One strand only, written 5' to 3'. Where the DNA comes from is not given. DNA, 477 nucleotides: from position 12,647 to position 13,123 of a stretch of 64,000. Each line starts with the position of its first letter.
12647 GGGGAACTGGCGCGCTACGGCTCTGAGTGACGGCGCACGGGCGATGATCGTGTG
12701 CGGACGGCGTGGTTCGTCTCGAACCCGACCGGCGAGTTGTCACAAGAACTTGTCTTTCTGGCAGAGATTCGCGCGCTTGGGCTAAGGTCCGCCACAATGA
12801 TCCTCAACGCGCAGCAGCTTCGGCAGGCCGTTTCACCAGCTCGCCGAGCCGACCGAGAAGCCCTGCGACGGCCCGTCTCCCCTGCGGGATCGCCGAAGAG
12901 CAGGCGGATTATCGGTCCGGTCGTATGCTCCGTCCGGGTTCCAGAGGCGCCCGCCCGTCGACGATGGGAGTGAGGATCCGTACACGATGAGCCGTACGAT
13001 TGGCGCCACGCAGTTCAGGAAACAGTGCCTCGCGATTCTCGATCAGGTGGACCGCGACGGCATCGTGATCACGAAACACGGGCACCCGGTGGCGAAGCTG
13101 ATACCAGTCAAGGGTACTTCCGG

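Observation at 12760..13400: Partial, internally deleted duplicate of the dCTP-deaminase-like gene and its promoter flanking the Phd cassette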

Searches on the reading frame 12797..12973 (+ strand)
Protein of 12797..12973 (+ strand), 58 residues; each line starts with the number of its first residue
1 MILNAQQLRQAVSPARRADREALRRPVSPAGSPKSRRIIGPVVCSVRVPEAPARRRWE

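Call 5: search_protein_families(library=pfam, proteins=[window:12797-12973:+], max_evalue=0.01)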
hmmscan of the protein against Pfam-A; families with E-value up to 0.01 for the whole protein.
window:12797-12973:+ (58 aa): 0 families
